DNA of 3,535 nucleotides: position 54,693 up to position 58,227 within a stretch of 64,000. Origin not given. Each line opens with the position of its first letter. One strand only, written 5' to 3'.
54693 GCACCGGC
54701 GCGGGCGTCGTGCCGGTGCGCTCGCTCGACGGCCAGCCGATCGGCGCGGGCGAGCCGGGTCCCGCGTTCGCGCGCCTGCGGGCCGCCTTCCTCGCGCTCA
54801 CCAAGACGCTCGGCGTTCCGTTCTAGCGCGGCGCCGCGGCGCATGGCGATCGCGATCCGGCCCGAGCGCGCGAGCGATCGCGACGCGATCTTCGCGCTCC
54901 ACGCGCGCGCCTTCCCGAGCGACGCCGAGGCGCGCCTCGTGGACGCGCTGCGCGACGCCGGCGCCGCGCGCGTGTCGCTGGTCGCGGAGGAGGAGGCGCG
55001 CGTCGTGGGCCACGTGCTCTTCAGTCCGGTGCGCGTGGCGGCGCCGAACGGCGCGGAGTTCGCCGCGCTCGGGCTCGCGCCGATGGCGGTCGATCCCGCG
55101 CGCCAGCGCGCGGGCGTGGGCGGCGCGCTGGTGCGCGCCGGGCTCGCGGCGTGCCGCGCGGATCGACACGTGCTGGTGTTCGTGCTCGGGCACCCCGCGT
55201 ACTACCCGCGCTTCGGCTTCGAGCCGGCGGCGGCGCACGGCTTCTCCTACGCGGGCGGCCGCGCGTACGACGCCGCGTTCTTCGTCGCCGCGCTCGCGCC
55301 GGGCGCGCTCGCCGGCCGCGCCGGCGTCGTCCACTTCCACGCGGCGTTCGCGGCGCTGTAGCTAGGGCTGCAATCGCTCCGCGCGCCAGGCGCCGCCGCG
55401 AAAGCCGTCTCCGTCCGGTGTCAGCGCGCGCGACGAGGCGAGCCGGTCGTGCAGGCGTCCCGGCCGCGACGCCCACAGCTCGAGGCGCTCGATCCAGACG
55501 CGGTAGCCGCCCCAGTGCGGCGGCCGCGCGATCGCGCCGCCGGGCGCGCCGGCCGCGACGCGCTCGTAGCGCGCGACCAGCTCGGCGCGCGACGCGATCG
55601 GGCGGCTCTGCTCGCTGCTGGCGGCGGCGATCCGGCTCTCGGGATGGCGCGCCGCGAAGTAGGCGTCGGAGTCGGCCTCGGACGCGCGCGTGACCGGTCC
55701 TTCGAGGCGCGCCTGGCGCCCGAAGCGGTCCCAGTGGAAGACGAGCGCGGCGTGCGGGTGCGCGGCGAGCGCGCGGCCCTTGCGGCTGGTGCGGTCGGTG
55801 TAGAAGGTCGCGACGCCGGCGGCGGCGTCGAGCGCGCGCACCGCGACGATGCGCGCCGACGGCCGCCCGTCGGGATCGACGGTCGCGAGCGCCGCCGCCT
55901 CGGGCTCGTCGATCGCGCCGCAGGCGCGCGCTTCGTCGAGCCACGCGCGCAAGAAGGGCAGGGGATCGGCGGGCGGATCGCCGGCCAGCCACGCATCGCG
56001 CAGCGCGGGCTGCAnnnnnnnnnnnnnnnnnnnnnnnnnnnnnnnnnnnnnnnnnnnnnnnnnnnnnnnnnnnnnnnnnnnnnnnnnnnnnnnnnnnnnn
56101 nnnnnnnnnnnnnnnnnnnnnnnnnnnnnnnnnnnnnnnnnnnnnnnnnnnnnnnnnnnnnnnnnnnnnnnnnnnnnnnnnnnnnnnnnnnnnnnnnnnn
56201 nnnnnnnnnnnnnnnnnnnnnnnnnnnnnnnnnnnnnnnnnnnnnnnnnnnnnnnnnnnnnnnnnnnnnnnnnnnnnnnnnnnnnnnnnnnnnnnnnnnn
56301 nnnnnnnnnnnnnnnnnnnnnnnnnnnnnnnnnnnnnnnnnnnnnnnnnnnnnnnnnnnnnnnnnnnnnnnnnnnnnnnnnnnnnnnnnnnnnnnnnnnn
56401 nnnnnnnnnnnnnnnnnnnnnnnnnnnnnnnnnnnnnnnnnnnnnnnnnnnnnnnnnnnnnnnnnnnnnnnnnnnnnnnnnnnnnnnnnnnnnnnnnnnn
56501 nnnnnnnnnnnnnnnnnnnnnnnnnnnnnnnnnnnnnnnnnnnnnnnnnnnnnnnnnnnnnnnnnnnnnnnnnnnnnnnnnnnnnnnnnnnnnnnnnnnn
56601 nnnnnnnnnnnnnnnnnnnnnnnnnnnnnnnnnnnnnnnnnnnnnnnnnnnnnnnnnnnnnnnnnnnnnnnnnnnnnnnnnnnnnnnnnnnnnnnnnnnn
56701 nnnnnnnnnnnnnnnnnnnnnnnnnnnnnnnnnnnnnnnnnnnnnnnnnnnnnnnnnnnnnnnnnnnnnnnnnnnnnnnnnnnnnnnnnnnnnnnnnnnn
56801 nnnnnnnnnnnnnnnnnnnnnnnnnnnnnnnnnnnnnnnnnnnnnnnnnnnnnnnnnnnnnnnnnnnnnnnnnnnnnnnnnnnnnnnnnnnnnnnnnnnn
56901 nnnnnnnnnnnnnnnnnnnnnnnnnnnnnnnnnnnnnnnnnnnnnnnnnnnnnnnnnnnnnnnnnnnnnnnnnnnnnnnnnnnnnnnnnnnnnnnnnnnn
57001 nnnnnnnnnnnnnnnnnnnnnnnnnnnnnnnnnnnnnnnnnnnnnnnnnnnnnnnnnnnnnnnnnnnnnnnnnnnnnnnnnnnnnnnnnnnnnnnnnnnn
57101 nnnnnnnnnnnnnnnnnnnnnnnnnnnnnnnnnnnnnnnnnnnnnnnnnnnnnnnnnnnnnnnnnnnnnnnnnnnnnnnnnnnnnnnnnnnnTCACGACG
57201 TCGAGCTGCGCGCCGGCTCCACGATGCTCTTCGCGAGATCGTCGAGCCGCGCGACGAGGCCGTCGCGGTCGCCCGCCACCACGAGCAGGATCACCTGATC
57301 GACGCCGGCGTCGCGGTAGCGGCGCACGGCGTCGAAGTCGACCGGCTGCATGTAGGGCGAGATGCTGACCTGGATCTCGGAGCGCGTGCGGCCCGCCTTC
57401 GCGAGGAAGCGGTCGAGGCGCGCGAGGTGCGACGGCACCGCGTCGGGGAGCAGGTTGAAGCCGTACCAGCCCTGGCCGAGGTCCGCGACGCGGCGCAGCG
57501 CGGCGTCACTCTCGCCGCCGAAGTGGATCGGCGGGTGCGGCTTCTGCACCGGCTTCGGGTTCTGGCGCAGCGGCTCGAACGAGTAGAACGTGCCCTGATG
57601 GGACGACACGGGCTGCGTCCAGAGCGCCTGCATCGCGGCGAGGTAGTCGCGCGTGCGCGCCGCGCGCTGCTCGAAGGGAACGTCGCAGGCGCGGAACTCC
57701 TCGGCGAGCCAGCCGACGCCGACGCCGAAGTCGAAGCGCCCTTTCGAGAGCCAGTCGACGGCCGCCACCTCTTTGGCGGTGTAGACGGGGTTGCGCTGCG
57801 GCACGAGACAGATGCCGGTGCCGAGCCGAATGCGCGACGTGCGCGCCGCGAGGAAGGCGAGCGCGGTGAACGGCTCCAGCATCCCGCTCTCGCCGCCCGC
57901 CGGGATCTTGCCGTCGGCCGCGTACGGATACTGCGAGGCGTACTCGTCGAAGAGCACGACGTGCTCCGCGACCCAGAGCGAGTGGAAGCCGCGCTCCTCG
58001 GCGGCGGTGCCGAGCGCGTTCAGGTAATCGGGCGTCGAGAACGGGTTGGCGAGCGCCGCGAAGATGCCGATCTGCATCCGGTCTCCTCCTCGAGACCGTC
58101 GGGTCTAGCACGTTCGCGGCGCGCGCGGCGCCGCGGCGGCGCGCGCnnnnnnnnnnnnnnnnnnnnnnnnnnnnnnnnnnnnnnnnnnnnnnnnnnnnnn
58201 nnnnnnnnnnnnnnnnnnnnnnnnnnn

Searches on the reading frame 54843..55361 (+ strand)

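Call 74: search_protein_families(library=pfam, proteins=[window:54843-55361:+], max_evalue=0.0001)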
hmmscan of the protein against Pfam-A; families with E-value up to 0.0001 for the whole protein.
window:54843-55361:+ (172 aa): 3 families
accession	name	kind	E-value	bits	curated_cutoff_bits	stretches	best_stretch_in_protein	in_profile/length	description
PF13527.13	Acetyltransf_9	-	1e-15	58.3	25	1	5-128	2-126/127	Acetyltransferase (GNAT) domain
PF13508.13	Acetyltransf_7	-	2.7e-08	34.5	27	1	46-128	6-84/84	Acetyltransferase (GNAT) domain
PF00583.31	Acetyltransf_1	-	4.4e-08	33.8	20.7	1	15-126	3-116/116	Acetyltransferase (GNAT) family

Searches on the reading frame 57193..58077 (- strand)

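Call 3: search_protein_families(library=pfam, proteins=[window:57193-58077:-], max_evalue=0.01)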
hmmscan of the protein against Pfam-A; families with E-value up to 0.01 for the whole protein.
window:57193-58077:- (294 aa): 1 family
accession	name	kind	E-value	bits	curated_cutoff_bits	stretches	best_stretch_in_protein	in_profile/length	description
PF00296.26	Bac_luciferase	-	3.3e-54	184.8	27.9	1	5-240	5-225/314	Luciferase-like monooxygenase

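Call 4: search_protein_families(library=ncbifam, proteins=[window:57193-58077:-], max_evalue=0.01)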
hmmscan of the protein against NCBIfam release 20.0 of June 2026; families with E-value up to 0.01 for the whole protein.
window:57193-58077:- (294 aa): 31 families (the best 25 are shown)
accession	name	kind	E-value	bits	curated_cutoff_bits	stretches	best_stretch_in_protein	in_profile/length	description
TIGR03619.1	F420_Rv2161c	subfamily_domain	3.9e-77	259.2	166.9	1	21-264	2-245/247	TIGR03619 family F420-dependent LLM class oxidoreductase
TIGR03560.1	F420_Rv1855c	subfamily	4.6e-39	134.6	231.4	1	14-239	10-226/227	TIGR03560 family F420-dependent LLM class oxidoreductase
TIGR03571.1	lucif_BA3436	subfamily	5.2e-27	94.9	303.9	1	22-212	36-212/304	TIGR03571 family LLM class oxidoreductase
TIGR03621.1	F420_MSMEG_2516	subfamily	4.2e-25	88.5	213.15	1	68-195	41-164/295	TIGR03621 family F420-dependent LLM class oxidoreductase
TIGR03854.1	F420_MSMEG_3544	hypoth_equivalog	2.5e-23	82.8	295.6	1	65-264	39-241/290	TIGR03854 family LLM class F420-dependent oxidoreductase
TIGR04021.1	LLM_DMSO2_sfnG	equivalog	9e-22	77.9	382.95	1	65-208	59-203/350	dimethylsulfone monooxygenase SfnG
TIGR04027.1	LLM_KPN_01858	hypoth_equivalog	1.3e-19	70.3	412.9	1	25-165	28-151/326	putative FMN-dependent luciferase-like monooxygenase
TIGR03559.1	F420_Rv3520c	subfamily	5.8e-19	68.3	335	1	68-244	39-227/325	LLM class F420-dependent oxidoreductase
NF002619.0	PRK02271.1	equivalog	4.5e-18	65.6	276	1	68-276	41-243/329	5,10-methylenetetrahydromethanopterin reductase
TIGR03617.1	F420_MSMEG_2256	subfamily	1.7e-17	63.4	278.15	1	68-240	20-200/318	TIGR03617 family F420-dependent LLM class oxidoreductase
TIGR03555.1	F420_mer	equivalog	2.9e-17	63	348.7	1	70-275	41-241/325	5,10-methylenetetrahydromethanopterin reductase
TIGR03564.1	F420_MSMEG_4879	subfamily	5.6e-17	62.2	234.25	1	67-255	24-211/265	TIGR03564 family F420-dependent LLM class oxidoreductase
TIGR04020.1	seco_metab_LLM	subfamily_domain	1.5e-16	60.5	244.45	1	26-182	28-166/341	MupA/Atu3671 family FMN-dependent luciferase-like monooxygenase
TIGR03856.1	F420_MSMEG_2906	subfamily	4.2e-16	59.2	243.7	1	41-267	40-232/249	LLM class F420-dependent oxidoreductase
TIGR03565.1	alk_sulf_monoox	equivalog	5.4e-14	52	518.2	1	67-231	53-218/346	FMNH2-dependent alkanesulfonate monooxygenase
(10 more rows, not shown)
